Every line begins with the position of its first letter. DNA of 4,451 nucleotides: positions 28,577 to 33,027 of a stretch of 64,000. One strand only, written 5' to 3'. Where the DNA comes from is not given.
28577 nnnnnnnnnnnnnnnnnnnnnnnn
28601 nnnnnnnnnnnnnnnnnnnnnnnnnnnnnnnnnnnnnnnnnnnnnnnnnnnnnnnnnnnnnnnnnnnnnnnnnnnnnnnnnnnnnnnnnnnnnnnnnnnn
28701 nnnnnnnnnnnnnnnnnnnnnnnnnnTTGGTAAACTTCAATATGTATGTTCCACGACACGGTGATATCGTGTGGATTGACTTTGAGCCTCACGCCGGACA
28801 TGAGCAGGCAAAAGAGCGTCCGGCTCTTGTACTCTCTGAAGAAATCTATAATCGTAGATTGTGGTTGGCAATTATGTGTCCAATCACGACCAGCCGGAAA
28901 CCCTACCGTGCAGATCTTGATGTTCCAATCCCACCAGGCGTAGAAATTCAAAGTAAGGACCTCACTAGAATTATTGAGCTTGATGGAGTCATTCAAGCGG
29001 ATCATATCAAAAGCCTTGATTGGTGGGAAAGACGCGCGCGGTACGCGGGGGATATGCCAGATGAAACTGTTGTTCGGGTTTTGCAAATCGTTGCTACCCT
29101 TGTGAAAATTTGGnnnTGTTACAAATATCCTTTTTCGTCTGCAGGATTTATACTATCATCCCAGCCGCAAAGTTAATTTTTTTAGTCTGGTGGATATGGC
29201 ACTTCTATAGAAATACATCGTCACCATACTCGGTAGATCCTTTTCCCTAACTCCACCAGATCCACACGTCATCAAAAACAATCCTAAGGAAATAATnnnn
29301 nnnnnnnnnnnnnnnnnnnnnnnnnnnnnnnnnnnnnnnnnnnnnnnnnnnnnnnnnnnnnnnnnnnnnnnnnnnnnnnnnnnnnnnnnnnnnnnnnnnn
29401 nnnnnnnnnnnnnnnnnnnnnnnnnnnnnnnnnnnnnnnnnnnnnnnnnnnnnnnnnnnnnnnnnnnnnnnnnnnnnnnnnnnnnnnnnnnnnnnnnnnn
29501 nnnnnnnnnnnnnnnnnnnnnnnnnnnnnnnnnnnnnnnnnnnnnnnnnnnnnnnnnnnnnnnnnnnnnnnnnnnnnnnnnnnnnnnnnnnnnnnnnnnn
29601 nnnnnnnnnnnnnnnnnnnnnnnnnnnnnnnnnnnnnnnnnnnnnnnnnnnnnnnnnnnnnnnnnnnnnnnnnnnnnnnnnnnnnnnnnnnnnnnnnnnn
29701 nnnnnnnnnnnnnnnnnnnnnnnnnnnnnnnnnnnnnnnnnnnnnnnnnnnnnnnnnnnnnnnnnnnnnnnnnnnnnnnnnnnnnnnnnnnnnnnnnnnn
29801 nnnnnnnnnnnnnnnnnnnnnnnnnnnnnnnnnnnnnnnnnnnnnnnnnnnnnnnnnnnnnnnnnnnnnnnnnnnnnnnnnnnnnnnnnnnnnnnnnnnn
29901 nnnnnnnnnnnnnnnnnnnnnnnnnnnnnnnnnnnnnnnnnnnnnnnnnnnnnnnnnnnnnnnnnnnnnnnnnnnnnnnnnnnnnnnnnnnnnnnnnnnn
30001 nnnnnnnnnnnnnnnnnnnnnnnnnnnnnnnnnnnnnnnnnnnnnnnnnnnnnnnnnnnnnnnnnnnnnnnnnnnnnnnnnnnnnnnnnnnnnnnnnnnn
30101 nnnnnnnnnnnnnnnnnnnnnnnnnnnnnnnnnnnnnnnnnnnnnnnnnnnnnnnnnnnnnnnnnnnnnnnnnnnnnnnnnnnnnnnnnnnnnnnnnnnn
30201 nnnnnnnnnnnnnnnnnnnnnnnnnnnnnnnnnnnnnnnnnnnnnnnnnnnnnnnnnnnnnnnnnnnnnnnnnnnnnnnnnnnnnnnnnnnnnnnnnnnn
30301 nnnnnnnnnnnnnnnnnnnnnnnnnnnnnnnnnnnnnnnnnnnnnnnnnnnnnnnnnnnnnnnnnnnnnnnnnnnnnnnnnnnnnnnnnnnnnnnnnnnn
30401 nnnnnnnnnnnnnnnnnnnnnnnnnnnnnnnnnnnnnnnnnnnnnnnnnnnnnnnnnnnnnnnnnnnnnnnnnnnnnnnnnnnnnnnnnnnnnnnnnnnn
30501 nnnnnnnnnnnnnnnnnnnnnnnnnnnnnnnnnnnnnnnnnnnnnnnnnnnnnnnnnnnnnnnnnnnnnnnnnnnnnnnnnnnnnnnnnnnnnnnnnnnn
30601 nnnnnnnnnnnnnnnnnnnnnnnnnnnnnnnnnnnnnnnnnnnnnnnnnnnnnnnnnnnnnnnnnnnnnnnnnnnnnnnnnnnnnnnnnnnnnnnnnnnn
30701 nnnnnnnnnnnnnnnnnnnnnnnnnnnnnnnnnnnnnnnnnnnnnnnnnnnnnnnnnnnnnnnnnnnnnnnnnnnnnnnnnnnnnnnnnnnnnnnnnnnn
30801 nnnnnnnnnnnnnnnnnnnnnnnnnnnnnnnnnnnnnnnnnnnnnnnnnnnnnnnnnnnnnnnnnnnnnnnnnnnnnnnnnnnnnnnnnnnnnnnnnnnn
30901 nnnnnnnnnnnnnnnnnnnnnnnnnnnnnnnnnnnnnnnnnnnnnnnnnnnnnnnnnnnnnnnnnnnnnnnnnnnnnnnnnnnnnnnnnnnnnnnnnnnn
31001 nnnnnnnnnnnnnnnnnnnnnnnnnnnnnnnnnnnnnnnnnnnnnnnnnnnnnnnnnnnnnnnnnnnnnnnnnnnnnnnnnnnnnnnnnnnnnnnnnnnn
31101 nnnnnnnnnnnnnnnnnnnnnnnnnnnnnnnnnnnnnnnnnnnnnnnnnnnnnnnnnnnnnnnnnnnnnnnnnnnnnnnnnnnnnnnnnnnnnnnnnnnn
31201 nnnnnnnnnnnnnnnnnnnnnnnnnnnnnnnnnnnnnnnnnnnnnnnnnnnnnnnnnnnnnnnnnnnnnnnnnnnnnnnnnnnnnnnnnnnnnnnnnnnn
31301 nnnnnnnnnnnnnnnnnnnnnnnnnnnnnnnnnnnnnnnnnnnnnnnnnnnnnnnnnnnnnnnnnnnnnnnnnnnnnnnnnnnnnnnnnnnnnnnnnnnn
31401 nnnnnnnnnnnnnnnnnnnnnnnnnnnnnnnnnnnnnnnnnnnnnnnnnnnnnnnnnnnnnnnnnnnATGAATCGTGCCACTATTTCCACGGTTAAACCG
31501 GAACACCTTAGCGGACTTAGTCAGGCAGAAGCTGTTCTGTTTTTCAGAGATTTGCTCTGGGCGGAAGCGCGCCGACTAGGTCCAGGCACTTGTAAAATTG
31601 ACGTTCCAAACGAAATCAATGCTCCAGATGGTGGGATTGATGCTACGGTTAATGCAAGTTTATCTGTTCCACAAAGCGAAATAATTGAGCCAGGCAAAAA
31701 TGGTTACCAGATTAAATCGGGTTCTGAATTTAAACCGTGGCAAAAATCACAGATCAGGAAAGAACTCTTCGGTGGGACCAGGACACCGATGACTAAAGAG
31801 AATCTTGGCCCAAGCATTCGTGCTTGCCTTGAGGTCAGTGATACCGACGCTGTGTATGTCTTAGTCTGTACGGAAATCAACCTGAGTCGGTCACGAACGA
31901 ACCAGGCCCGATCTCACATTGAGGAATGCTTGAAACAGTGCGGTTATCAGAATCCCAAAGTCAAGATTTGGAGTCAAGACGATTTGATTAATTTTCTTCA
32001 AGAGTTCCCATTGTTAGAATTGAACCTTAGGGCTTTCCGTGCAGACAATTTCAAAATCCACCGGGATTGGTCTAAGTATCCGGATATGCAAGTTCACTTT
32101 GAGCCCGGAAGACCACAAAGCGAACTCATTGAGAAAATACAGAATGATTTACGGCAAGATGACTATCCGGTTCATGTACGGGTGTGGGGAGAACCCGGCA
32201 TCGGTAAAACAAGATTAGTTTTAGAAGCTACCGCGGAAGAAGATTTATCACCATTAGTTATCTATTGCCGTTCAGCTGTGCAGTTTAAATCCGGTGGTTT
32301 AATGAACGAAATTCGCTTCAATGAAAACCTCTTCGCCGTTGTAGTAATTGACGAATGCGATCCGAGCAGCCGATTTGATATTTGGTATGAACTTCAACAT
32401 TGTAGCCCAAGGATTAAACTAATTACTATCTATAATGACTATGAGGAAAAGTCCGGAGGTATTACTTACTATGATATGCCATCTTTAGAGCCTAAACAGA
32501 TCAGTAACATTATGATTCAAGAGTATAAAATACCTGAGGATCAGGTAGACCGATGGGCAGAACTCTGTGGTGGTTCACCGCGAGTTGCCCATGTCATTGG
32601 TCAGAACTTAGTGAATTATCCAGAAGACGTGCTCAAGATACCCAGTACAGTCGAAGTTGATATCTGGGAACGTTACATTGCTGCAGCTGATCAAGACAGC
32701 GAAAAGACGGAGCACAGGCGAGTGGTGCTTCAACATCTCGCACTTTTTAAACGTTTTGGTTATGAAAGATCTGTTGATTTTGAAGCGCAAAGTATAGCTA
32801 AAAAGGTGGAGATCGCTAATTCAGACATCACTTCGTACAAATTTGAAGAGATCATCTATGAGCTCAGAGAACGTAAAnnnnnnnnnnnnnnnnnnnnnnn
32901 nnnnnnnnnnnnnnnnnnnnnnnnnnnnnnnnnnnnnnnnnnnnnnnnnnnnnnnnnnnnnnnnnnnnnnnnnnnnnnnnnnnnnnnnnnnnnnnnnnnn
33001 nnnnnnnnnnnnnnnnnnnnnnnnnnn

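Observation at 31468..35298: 1276-aa Avs-like STAND with Mrr-type effector and a large unassigned sensor region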

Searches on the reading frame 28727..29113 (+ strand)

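Call 7: search_protein_families(library=padloc, proteins=[window:28727-29113:+], max_evalue=0.01)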
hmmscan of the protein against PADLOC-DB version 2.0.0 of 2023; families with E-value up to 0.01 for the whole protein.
window:28727-29113:+ (129 aa): 0 families

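Call 8: search_protein_families(library=pfam, proteins=[window:28727-29113:+], max_evalue=0.01)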
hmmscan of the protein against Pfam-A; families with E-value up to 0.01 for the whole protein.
window:28727-29113:+ (129 aa): 1 family
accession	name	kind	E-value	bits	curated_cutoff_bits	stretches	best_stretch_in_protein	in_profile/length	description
PF02452.23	PemK_toxin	-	7e-25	87.8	23.1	1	11-124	2-107/109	PemK-like, MazF-like toxin of type II toxin-antitoxin system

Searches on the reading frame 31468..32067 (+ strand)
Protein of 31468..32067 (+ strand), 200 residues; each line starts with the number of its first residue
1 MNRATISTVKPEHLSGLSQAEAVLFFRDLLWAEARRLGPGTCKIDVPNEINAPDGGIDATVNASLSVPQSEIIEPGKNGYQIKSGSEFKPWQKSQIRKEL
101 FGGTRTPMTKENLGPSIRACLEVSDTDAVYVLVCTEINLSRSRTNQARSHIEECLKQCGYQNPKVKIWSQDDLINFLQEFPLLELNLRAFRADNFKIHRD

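Call 60: search_protein_families(library=pfam, alignment_id=A5, max_evalue=1)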
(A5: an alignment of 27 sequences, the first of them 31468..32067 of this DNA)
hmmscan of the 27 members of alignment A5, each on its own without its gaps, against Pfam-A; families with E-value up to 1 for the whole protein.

A. member 1, window:31468-32067:+ (200 aa): 0 families

B. families by the number of members that match (of 27 scanned): 17 families
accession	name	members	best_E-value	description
PF14280.11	DUF4365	5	0.014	Domain of unknown function (DUF4365)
PF23300.3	HEAT_Nup120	1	0.023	Nucleoporin Nup120, HEAT repeats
PF09837.15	DUF2064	1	0.028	Uncharacterized protein conserved in bacteria (DUF2064)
PF13684.11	FakA-like_C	1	0.04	Fatty acid kinase subunit A-like, C-terminal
PF02259.29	FAT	1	0.044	FAT domain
PF07244.20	POTRA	1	0.048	Surface antigen variable number repeat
PF11287.13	DUF3088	1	0.056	Protein of unknown function (DUF3088)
PF07262.16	CdiI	1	0.057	CDI immunity protein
PF07976.19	Phe_hydrox_dim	1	0.06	Phenol hydroxylase, C-terminal dimerisation domain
PF22008.2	BpuSI_TRD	1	0.088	Restriction endonuclease BpuSI, specificity domain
PF19301.5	LigXa_C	1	0.11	LigXa C-terminal domain like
PF16702.10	DUF5063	1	0.13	Domain of unknown function (DUF5063)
PF24477.2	ARM_At3g06530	1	0.13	At3g06530-like, ARM repeats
PF06995.16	Phage_P2_GpU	1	0.15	Phage P2 GpU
PF06890.18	Phage_Mu_Gp45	1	0.18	Bacteriophage Mu Gp45, N-terminal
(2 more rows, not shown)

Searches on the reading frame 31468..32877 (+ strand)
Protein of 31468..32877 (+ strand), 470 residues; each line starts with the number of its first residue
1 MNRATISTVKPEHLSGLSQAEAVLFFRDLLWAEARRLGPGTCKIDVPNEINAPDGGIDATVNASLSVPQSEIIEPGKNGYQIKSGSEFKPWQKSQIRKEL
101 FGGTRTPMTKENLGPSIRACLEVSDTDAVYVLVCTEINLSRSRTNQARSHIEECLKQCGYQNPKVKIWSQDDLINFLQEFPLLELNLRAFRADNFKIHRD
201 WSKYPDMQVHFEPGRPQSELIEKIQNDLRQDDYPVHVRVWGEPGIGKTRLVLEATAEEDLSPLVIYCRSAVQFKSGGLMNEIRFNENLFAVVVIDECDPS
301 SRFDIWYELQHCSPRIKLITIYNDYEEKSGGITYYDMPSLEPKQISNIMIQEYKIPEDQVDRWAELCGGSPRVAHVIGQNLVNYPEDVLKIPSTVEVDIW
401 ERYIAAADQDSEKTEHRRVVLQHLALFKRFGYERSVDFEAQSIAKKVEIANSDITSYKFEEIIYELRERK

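Call 55: predict_structure(alignment_id=A3)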
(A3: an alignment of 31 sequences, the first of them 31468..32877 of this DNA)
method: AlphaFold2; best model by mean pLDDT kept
length: 470 residues; sequences in the alignment: 31
mean_pLDDT: 76.5   pTM: 0.49
mean pLDDT of the five models: 76.5, 73.4, 72.6, 69.6, 63.2
residues with pLDDT >= 90: 53; 70-90: 293; 50-70: 94; < 50: 30
segments of 3 or more residues with pLDDT < 50: 182-194, 325-336, 429-432
pLDDT, mean of each block of 10 residues (from residue 1): 60 80 87 71 80 84 75 86 86 91 90 85 75 87 93 91 88 75 43 53 65 73 85 69 72 79 76 71 68 81 82 80 50 50 86 87 82 81 84 73 71 84 65 59 85 89 70
secondary structure, 60 per line:
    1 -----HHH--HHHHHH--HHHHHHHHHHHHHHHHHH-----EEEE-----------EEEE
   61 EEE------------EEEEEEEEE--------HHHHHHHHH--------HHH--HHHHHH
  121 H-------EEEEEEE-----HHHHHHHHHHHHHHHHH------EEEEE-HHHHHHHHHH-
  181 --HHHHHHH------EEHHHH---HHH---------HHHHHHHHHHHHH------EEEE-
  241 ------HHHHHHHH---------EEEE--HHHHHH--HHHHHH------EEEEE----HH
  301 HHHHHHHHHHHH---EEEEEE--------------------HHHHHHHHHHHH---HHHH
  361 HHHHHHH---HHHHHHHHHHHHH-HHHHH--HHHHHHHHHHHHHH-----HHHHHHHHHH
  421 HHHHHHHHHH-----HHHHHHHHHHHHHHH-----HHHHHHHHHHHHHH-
elements in order: H11-16 H19-36 E42-45 E57-63 E76-84 H93-101 H115-121 E129-135 H141-157 E164-168 H170-179 H183-189 H198-201 H217-229 E236-239 H247-254 E264-267 H270-275 H278-283 E290-294 H299-312 E316-321 H342-353 H357-367 H371-383 H385-389 H392-405 H411-430 H436-450 H456-469

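Call 57: fold_search(model_id=the predicted structure, library=pdb)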
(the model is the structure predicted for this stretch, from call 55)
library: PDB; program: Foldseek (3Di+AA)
matches with E <= 10: 735; with E <= 0.001: 16
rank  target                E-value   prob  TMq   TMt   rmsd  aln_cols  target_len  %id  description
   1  9cc8_A                3.4e-05  1.00  0.30  0.19  24.3       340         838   15  Hexameric state of the NRC4 resistosome (released 2024-09-11)
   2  8bv0_A                1.0e-04  1.00  0.29  0.39  10.9       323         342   15  Binary complex between the NB-ARC domain from the Tomato immune receptor NRC1 and the SPRY domain-containing effector  (released 2022-12-21)
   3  9zjw_A                2.3e-04  1.00  0.28  0.14  18.1       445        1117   10  Human sterile alpha motif domain-containing protein 9 (SAMD9), loss-of-function mutant R837A (released 2026-02-25)
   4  9zjz                  2.3e-04  1.00  0.29  0.14  19.2       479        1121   10  Human sterile alpha motif domain-containing protein 9 (SAMD9), loss-of-function mutant R685Q/G686C/I968C (released 2026-02-25)
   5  5e7p_A                2.4e-04  0.99  0.27  0.20  17.9       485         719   10  Crystal Structure of MSMEG_0858 (Uniprot A0QQS4), a AAA ATPase. (released 2016-08-24)
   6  9zjr                  3.3e-04  1.00  0.31  0.15  15.7       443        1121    9  Human sterile alpha motif domain-containing protein 9 (SAMD9), monomer (released 2026-02-25)
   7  9ria_A                4.1e-04  1.00  0.32  0.19  21.1       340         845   14  Cryo-EM structure of tomato NRC3-AVRcap1b complex (released 2025-07-23)
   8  7xc2_A                4.4e-04  1.00  0.31  0.18  22.5       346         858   16  Cryo EM structure of oligomeric complex formed by wheat CNL Sr35 and the effector AvrSr35 of the wheat stem rust patho (released 2022-09-21)
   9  7jps_A                4.6e-04  1.00  0.28  0.35  12.5       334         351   14  ORC-DNA: Human Origin Recognition Complex (ORC) with DNA bound in the core (released 2020-09-09)
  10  9fp6_A                4.6e-04  1.00  0.28  0.20  21.7       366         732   15  Structure of the NbNRC2 hexameric resistosome (released 2024-07-03)
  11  9omq_F                5.7e-04  1.00  0.32  0.31  14.5       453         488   12  NSF, substrate free, hydrolyzing, class 24 (released 2025-08-06)
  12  8juy_D                6.4e-04  0.98  0.27  0.24  15.8       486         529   10  Human ATAD2 Walker B mutant-H3/H4K5Q complex, ATP state (Class II) (released 2023-10-18)
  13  8xuq_A                6.7e-04  1.00  0.30  0.17  20.4       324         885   16  Cryo-EM structure of tomato NRC2 tetramer (released 2024-05-22)
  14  8tw7_5                7.1e-04  1.00  0.30  0.39   9.5       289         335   14  Cryo-EM structure of S. cerevisiae Ctf18-RFC-PCNA complex in Apo state conformation I (released 2024-09-04)
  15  7xx2_A                7.1e-04  1.00  0.32  0.20  21.2       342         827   13  Cryo-EM structure of Sr35 resistosome induced by AvrSr35 R381A (released 2022-11-02)
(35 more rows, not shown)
